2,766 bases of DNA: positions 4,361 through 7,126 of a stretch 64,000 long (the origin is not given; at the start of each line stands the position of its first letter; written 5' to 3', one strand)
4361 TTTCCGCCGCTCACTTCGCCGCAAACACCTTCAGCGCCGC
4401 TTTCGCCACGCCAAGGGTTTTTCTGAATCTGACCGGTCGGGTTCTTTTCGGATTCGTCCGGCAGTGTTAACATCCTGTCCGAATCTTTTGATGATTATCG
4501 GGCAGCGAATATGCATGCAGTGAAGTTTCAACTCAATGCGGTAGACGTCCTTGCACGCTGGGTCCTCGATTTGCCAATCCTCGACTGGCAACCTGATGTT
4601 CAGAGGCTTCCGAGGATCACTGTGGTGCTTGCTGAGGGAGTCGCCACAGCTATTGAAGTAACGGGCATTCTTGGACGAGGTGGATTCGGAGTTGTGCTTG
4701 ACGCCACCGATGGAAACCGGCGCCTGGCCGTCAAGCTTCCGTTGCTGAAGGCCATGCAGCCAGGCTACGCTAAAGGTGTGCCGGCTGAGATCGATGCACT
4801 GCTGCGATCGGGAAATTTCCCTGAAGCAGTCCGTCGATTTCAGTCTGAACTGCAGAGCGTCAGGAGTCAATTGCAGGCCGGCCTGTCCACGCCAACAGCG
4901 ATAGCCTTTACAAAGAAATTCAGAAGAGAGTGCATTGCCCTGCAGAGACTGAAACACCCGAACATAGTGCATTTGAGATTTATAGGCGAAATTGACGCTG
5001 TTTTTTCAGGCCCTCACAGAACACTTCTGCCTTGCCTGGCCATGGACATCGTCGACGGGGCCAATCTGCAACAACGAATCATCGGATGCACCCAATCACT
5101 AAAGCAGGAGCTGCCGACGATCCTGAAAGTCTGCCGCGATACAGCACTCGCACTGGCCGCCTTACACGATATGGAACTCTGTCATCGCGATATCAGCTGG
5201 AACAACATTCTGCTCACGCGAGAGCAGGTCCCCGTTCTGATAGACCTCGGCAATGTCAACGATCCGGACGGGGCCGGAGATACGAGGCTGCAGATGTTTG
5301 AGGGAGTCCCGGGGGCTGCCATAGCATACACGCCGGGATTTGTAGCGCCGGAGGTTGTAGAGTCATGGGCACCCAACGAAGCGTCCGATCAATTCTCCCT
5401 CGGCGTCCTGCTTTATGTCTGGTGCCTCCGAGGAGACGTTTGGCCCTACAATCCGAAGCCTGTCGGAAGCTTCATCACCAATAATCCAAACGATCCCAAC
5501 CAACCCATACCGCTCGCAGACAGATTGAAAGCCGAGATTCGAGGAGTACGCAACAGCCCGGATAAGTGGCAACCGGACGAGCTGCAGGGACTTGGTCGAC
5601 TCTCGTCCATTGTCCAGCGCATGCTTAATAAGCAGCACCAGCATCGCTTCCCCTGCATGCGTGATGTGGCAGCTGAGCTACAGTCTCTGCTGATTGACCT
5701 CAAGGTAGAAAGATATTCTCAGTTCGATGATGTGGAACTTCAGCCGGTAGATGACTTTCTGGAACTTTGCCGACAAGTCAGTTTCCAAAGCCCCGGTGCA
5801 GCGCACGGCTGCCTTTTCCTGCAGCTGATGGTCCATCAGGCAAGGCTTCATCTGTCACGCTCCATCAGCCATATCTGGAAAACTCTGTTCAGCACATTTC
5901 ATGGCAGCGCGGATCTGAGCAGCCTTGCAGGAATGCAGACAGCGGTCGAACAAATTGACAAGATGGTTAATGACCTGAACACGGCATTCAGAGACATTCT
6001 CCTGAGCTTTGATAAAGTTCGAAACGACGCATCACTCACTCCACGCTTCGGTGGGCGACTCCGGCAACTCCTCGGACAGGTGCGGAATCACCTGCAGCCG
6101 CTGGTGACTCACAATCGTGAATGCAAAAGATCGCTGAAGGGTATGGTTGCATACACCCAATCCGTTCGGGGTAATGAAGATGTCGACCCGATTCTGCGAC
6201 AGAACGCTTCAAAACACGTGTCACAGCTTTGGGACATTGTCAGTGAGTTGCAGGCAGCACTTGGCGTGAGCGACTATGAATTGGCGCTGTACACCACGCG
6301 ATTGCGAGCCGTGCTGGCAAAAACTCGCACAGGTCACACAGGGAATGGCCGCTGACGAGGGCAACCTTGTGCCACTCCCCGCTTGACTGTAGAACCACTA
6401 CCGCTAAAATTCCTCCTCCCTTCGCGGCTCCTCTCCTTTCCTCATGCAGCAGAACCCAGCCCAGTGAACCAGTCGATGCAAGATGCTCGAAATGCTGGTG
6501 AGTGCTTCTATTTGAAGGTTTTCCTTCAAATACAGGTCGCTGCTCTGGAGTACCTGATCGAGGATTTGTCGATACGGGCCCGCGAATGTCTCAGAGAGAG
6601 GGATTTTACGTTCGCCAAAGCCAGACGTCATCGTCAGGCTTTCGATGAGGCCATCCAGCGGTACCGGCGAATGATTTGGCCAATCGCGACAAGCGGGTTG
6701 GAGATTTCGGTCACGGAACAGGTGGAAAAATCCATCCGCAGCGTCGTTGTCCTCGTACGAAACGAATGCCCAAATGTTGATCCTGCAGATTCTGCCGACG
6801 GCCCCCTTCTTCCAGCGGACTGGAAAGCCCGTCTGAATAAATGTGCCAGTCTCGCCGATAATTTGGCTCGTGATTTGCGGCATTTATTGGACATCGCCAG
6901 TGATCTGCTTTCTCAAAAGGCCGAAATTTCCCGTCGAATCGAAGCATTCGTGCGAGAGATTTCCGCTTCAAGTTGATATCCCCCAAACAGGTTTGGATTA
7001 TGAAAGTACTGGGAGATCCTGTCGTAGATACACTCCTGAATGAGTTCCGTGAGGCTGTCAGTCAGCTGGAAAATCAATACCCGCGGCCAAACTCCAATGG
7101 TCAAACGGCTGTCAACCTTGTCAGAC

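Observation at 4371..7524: Perfect 41-bp direct repeat duplicating a gene's 3' end brackets a 3-kb low-GC insertion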

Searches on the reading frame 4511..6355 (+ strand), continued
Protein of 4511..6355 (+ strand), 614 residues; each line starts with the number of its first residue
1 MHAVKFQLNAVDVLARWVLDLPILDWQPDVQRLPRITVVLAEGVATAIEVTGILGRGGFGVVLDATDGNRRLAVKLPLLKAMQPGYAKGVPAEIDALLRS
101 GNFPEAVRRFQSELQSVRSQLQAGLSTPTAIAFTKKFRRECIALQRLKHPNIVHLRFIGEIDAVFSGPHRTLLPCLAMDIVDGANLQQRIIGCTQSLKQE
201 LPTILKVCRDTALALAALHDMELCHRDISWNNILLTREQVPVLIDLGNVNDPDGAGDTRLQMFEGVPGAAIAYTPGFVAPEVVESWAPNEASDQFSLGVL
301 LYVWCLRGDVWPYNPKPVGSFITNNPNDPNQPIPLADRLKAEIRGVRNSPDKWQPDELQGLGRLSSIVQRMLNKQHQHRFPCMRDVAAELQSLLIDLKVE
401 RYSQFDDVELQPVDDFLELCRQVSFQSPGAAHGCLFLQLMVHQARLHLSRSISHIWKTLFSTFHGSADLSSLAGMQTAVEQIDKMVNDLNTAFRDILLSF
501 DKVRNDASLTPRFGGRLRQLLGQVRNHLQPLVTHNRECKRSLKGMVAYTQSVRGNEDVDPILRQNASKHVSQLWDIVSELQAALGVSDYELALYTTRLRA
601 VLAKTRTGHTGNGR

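Call 81: list_cluster_members(proteins=[P0001, P0080])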
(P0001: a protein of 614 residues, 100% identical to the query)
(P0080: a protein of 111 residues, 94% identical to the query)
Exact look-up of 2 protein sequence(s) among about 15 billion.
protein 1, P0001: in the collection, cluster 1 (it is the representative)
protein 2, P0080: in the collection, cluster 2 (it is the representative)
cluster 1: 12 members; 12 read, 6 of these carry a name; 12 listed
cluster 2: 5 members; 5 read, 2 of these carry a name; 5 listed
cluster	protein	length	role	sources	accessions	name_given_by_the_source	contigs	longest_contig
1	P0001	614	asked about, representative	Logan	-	-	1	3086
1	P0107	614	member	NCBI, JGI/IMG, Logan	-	serine/threonine protein kinase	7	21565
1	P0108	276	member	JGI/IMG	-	hypothetical protein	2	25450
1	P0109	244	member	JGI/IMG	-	hypothetical protein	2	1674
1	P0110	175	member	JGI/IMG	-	hypothetical protein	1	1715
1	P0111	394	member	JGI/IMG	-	hypothetical protein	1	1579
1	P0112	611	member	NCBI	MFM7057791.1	MAG: protein kinase domain-containing protein [Planctomycetota bacterium]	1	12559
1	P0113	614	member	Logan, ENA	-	-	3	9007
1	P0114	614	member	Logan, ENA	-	-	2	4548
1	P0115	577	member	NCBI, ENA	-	-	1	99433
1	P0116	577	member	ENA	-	-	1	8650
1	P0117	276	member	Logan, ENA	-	-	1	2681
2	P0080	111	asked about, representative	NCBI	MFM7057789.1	MAG: hypothetical protein ACKO2P_12795 [Planctomycetota bacterium]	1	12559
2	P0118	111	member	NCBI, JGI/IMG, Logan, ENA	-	hypothetical protein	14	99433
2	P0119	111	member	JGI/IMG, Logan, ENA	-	-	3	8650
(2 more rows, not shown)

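Call 83: find_encoding_contigs(protein=P0115, flank=6000, max_places=4)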
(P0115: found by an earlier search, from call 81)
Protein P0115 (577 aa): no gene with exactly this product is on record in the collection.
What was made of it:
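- Tried and rejected: It is not on record, so that look-up was wasted (call 83).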

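Call 105: search_protein_families(library=pfam, proteins=[L083:4897-5646:-, L083:1898-3736:+, L083:3860-4372:+, L083:4420-4749:+], max_evalue=0.01)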
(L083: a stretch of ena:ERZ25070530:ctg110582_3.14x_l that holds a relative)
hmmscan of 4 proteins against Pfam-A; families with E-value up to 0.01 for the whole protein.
L083:4897-5646:- (249 aa): 1 family
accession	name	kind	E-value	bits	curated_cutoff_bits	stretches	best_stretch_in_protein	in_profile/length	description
PF01066.26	CDP-OH_P_transf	-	5.8e-05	24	22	1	28-123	8-95/152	CDP-alcohol phosphatidyltransferase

L083:1898-3736:+ (612 aa): 4 families
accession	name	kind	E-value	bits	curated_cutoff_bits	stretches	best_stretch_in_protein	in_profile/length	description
PF00069.31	Pkinase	-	2e-19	70.5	31.7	1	140-318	44-194/263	Protein kinase domain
PF07714.23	PK_Tyr_Ser-Thr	-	2.5e-11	43.8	23.1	1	140-312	47-195/258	Protein tyrosine and serine/threonine kinase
PF06293.20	Kdo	-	0.0046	16.8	21.3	0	215-255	125-168/207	Lipopolysaccharide kinase (Kdo/WaaP) family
PF17667.7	Pkinase_fungal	-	0.0048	16.1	24.1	1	210-256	288-339/387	Fungal protein kinase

L083:3860-4372:+ (170 aa): 0 families

L083:4420-4749:+ (109 aa): 0 families

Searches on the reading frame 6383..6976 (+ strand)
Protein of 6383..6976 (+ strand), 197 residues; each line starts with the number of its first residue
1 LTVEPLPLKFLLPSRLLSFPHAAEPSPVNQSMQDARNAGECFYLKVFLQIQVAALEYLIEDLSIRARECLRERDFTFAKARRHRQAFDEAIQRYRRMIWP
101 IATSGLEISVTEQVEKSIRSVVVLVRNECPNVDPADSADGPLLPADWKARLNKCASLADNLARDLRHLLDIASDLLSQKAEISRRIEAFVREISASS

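Call 5: search_protein_families(library=pfam, proteins=[window:6383-6976:+], max_evalue=0.01)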
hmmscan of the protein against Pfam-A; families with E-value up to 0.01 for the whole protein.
window:6383-6976:+ (197 aa): 0 families

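Call 14: search_protein_families(library=padloc, proteins=[window:6383-6976:+], max_evalue=0.1)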
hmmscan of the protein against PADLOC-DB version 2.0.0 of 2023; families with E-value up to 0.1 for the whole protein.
window:6383-6976:+ (197 aa): 0 families

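Call 49: find_homologous_proteins(query=A3)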
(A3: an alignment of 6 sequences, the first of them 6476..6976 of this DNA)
Query A3 (6 sequences) (166 aa, profile of the alignment): 4 proteins with E <= 0.001 among 8000 candidates.
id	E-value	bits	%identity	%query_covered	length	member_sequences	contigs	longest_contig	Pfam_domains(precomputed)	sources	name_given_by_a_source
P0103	1.8e-68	248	36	61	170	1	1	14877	-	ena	-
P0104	9.2e-66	239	37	98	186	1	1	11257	-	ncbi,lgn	-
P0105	3.9e-65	237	93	100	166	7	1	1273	-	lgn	-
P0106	6.1e-52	194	45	99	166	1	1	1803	-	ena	-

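Call 66: predict_structure(alignment_id=A5)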
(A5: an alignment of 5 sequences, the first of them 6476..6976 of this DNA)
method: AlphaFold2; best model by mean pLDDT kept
length: 166 residues; sequences in the alignment: 5
mean_pLDDT: 85.6   pTM: 0.78
mean pLDDT of the five models: 85.6, 85.1, 84.7, 81.2, 81.1
residues with pLDDT >= 90: 87; 70-90: 56; 50-70: 22; < 50: 1
segments of 3 or more residues with pLDDT < 50: none
pLDDT, mean of each block of 10 residues (from residue 1): 73 87 96 95 88 94 86 62 91 88 65 78 95 95 91 88 83
secondary structure, 60 per line:
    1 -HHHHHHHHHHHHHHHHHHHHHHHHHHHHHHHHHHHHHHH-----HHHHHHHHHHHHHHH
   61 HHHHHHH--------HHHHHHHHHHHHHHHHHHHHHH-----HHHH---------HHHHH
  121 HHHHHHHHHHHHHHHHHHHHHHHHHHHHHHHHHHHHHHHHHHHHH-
elements in order: H2-40 H46-67 H76-97 H103-106 H116-165
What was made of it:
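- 6476..6976 (+): Cargo gene 2: a 166-aa all-helical protein with no known family. AlphaFold pLDDT 85.6, long helices (call 66).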

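Call 77: search_protein_families(library=ncbifam, proteins=[window:6476-6976:+], max_evalue=0.01)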
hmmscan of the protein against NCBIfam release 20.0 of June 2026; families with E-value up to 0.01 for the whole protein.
window:6476-6976:+ (166 aa): 0 families
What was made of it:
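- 6476..6976 (+): No Pfam, PADLOC or NCBIfam hit (calls 5, 14, 77).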

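Call 80: fold_search(model_id=the predicted structure, library=pdb)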
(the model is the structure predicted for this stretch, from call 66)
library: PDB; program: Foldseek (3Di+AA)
matches with E <= 10: 617; with E <= 0.001: 0
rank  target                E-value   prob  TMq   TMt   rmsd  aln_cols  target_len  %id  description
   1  9m08_C                1.0e-01  0.94  0.38  0.40   7.9       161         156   14  Structure of outer membrane lipoprotein QseG and histidine kinase QseE complex (released 2025-11-19)
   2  8gl3                  1.4e-01  0.95  0.46  0.41  10.1       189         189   14  De novo design of monomeric helical bundles for pH-controlled membrane lysis (released 2023-09-06)
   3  7wrm_A                1.7e-01  0.97  0.49  0.55   5.6       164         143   13  The malate-bound dimer of chemoreceptor MCP2201 ligand binding domain (released 2023-01-04)
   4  5tvn                  2.3e-01  0.96  0.43  0.22   5.6       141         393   10  Crystal structure of the LSD-bound 5-HT2B receptor (released 2017-02-01)
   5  7sqc_1H               2.3e-01  0.94  0.46  0.43   9.0       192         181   14  Ciliary C1 central pair apparatus isolated from Chlamydomonas reinhardtii (released 2022-04-13)
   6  2lk4_MODEL_1_A        2.3e-01  0.75  0.36  0.42   6.9       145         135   13  Structural and mechanistic insights into the interaction between PAT Pyk2 and Paxillin LD motif (released 2012-10-10)
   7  6m97                  2.4e-01  0.77  0.39  0.33   8.1       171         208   12  Crystal structure of the high-affinity copper transporter Ctr1 (released 2019-04-03)
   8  6z0c_B                3.0e-01  0.33  0.29  0.25  19.3       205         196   12  Structure of in silico modelled artificial Maquette-3 protein (released 2021-03-17)
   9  9cpb_5O               3.0e-01  0.30  0.29  0.19  28.1       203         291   16  Atomic model of bovine Fallopian tube cilia doublet microtubule (48-nm periodicity) (released 2024-10-30)
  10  4k0d_B                3.1e-01  0.97  0.52  0.58   4.9       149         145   11  Periplasmic sensor domain of sensor histidine kinase, Adeh_2942 (released 2013-06-12)
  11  9jfu_R                3.1e-01  0.95  0.49  0.25   5.7       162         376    9  Cryo-EM structure of inactive GPR4 with NE52-QQ57 (released 2025-04-23)
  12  4k0d_A                3.3e-01  0.97  0.53  0.60   4.9       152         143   12  Periplasmic sensor domain of sensor histidine kinase, Adeh_2942 (released 2013-06-12)
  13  6z0c_D                3.3e-01  0.33  0.29  0.26  19.4       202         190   12  Structure of in silico modelled artificial Maquette-3 protein (released 2021-03-17)
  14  7xge_G                3.4e-01  0.89  0.46  0.47   9.2       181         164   13  Crystal structure of MCL-1 in complex with computationally designed inhibitor protein (released 2022-07-20)
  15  6iuh_A                3.6e-01  0.96  0.46  0.58   5.1       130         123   12  Crystal structure of GIT1 PBD domain in complex with Liprin-alpha2 (released 2019-02-20)
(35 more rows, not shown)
